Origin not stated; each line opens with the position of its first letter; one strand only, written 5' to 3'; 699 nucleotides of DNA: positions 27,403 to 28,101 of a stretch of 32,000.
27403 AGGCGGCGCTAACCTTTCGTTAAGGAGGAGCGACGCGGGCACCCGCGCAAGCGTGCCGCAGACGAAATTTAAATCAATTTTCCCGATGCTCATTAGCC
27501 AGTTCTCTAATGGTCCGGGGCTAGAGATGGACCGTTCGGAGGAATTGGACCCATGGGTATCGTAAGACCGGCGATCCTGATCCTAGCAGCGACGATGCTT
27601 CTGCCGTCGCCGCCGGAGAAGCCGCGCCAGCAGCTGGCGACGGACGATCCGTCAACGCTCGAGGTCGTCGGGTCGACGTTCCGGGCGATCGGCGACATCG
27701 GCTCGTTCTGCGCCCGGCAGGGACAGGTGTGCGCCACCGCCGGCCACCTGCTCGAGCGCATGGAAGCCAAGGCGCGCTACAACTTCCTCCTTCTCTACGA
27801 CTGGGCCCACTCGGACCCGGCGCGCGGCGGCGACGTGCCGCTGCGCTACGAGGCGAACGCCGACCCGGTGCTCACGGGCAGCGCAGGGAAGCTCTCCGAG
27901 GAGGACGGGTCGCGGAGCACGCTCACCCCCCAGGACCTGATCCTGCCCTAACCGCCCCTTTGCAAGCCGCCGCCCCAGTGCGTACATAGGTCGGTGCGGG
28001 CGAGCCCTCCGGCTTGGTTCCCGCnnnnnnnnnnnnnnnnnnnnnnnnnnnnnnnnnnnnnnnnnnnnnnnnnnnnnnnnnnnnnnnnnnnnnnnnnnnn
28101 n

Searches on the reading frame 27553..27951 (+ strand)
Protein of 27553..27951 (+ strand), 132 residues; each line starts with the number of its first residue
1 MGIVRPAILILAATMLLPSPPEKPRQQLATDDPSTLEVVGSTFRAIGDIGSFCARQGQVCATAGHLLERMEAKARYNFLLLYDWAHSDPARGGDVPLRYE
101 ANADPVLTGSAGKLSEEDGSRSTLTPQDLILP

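Call 9: search_protein_families(library=pfam, proteins=[window:27553-27951:+], max_evalue=0.01)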
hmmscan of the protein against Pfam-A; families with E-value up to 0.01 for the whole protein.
window:27553-27951:+ (132 aa): 1 family
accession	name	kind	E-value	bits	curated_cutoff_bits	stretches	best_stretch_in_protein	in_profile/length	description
PF17264.7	DUF5330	-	1.3e-05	25.6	27.5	1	44-83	14-53/65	Family of unknown function (DUF5330)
